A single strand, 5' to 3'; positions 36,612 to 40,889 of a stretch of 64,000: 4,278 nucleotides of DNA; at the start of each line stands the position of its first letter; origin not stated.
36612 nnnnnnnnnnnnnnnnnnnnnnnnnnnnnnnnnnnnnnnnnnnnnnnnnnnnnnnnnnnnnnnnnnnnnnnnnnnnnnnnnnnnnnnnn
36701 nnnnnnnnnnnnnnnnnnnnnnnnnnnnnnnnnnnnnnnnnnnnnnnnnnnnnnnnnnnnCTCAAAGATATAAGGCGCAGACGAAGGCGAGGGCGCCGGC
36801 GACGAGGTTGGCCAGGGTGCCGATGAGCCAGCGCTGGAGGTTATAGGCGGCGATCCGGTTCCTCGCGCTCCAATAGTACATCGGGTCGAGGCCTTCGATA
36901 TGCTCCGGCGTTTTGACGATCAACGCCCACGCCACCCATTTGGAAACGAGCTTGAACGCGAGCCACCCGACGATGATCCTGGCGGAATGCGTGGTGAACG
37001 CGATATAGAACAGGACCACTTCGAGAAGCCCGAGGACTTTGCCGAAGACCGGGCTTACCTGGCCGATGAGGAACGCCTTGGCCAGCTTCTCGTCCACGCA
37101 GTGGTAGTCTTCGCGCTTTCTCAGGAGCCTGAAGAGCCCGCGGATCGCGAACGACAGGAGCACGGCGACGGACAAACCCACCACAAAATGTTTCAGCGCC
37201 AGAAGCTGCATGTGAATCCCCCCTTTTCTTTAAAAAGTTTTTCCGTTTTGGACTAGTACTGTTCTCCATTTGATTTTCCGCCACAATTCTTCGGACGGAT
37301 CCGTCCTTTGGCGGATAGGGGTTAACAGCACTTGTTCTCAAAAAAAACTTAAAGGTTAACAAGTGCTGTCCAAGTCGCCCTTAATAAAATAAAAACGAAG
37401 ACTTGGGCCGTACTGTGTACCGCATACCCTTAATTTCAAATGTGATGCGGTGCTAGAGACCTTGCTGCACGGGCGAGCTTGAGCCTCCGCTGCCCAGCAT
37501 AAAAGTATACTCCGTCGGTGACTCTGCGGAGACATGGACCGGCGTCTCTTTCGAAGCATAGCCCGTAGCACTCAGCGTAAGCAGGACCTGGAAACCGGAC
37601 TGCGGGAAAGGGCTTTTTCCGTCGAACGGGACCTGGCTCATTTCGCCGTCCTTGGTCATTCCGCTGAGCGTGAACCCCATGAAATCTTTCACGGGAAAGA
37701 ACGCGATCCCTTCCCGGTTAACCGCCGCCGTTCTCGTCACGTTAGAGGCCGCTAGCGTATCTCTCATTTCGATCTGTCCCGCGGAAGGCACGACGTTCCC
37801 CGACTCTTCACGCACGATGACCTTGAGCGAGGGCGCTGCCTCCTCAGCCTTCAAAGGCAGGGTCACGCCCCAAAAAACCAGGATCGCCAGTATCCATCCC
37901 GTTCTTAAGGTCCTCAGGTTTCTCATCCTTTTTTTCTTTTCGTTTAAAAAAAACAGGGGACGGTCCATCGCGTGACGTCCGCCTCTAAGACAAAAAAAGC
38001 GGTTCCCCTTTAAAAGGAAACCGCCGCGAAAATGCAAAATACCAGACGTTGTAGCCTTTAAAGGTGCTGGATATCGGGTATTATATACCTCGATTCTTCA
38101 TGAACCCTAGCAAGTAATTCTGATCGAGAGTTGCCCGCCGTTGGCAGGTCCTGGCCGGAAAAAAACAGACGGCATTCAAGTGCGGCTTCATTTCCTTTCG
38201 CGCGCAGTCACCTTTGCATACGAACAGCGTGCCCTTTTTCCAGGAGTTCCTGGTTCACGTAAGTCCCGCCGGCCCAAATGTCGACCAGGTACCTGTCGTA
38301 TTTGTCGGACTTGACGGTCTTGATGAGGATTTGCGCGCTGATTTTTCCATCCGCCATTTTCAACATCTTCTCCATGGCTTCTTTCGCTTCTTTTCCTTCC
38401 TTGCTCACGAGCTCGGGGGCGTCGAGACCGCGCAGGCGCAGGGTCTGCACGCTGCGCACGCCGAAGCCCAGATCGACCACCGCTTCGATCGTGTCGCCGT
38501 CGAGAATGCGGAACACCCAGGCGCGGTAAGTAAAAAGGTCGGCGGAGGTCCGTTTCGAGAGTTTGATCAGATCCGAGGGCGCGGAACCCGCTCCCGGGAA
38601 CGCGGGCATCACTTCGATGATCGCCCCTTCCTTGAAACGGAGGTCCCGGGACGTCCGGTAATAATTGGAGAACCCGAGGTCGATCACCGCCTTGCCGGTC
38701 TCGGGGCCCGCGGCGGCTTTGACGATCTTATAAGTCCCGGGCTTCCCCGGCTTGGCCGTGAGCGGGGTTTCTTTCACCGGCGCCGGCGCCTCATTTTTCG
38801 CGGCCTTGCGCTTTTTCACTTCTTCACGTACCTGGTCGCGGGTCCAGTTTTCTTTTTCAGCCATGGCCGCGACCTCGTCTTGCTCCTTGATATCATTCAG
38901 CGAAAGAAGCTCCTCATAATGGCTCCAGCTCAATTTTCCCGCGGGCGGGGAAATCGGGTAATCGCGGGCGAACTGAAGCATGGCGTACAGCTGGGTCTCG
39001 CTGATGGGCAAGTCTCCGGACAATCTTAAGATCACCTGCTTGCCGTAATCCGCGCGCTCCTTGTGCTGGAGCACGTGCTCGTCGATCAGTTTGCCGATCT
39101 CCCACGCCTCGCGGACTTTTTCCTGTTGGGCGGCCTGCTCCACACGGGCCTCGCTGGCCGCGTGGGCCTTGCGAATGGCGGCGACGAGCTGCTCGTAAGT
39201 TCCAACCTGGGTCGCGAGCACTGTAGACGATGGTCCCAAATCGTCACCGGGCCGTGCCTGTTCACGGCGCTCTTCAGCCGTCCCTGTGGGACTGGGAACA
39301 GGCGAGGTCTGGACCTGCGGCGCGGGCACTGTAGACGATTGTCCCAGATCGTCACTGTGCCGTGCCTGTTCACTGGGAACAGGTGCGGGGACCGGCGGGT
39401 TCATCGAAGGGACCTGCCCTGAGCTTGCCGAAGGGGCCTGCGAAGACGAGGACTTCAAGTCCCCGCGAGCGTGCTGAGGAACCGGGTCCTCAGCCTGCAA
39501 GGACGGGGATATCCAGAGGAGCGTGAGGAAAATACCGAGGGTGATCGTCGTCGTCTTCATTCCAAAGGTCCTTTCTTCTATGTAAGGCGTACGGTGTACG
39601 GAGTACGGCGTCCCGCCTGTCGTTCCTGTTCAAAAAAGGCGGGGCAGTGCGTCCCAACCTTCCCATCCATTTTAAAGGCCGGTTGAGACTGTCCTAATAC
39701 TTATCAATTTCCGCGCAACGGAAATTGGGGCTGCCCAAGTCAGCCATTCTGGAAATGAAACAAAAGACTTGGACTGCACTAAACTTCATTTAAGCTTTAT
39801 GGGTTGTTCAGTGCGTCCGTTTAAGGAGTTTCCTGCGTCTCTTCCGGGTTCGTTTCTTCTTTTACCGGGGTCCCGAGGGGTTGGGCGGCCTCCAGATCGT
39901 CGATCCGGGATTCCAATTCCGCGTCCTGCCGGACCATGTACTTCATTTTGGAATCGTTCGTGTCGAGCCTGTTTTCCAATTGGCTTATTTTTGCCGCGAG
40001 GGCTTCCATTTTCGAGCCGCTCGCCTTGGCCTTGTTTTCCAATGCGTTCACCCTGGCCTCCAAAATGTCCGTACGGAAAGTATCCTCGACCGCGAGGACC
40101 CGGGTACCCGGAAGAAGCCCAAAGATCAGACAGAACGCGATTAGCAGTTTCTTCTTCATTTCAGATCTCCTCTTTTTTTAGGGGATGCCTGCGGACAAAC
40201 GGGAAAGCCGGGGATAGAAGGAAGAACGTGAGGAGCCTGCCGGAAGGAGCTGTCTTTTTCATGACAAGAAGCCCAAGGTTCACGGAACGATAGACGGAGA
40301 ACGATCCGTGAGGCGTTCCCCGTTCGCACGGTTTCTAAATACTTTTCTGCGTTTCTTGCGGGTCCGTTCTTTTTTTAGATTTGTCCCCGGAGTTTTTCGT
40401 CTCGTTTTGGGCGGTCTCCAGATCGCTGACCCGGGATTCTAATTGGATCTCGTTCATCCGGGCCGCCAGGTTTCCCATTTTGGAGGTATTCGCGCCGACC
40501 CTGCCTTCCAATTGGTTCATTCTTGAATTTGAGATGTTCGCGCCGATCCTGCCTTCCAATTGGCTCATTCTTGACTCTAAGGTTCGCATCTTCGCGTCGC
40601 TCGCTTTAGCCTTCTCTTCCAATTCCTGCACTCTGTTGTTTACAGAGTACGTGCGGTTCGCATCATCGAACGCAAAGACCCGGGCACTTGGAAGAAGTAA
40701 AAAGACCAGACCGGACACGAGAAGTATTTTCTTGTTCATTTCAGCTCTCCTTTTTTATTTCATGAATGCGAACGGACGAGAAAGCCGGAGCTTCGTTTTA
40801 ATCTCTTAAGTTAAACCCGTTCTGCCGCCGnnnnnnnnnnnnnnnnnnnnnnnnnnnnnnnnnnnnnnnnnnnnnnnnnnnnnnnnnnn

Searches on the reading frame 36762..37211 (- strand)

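Call 54: search_protein_families(library=pfam, proteins=[window:36762-37211:-], max_evalue=0.01)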
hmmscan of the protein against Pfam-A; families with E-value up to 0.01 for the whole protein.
window:36762-37211:- (149 aa): 2 families
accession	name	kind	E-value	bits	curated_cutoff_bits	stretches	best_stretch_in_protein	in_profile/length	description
PF03092.22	BT1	-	0.00028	20.2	22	1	45-108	253-315/432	BT1 family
PF06550.16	SPP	-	0.0058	16.6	23.9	1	4-75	81-149/283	Signal-peptide peptidase, presenilin aspartyl protease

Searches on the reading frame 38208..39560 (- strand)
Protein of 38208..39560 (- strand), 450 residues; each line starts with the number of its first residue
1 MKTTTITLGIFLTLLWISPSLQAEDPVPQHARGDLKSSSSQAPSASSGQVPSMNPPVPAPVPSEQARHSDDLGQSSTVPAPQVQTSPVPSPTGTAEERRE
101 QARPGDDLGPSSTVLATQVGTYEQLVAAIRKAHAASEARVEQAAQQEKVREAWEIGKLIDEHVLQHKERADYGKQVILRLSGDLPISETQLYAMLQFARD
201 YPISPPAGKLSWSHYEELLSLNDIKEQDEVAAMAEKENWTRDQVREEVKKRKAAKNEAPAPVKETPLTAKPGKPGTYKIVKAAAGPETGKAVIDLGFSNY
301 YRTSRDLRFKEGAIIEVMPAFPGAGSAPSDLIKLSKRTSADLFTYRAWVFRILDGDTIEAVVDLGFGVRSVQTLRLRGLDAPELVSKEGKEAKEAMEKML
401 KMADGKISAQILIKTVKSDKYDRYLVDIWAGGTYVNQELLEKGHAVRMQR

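Call 54: search_protein_families(library=pfam, proteins=[window:38208-39560:-], max_evalue=0.01)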
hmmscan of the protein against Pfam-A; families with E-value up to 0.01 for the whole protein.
window:38208-39560:- (450 aa): 2 families
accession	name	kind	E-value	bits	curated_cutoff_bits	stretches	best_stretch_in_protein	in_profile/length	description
PF17761.7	DUF1016_N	-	2.2e-17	63.9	32.8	1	129-250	2-132/137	DUF1016 N-terminal domain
PF00565.23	SNase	-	3.2e-08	34.4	21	1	373-447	1-76/107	Staphylococcal nuclease homologue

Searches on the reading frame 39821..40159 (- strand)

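Call 54: search_protein_families(library=pfam, proteins=[window:39821-40159:-], max_evalue=0.01)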
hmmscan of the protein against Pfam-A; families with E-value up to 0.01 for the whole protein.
window:39821-40159:- (112 aa): 5 families
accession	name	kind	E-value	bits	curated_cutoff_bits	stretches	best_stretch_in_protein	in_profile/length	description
PF23991.1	DUF7310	-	0.00092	20.1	40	0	19-71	3-52/83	Coiled-coil region of unknown function (DUF7310)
PF01519.22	DUF16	-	0.0068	17.3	40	1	31-90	44-103/104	Protein of unknown function DUF16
PF05377.16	FlaC_arch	-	0.0083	17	27.8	0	36-75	1-40/55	Flagella accessory protein C (FlaC)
PF11855.13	DUF3375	-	0.0089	15.4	28.6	1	36-93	103-160/474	Protein of unknown function (DUF3375)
PF05064.18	Nsp1_C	-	0.0098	16.2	24.1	0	41-92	47-98/114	Nsp1-like C-terminal region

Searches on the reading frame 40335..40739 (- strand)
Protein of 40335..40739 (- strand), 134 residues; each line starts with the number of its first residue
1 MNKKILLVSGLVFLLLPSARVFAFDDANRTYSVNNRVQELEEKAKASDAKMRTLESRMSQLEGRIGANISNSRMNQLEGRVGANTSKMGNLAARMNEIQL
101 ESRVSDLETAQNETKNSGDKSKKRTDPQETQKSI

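Call 54: search_protein_families(library=pfam, proteins=[window:40335-40739:-], max_evalue=0.01)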
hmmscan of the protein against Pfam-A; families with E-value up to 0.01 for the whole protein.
window:40335-40739:- (134 aa): 4 families
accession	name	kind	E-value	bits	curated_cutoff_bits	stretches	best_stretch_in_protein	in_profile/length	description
PF23991.1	DUF7310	-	5.8e-05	23.9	40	0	24-66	19-61/83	Coiled-coil region of unknown function (DUF7310)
PF17489.7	Tnp_22_trimer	-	0.00034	21.3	22.2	0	99-125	4-30/43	L1 transposable element trimerization domain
PF10779.14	XhlA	-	0.0019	18.8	34.7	0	33-63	16-46/67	Haemolysin XhlA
PF05377.16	FlaC_arch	-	0.0021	18.8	27.8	0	36-64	1-29/55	Flagella accessory protein C (FlaC)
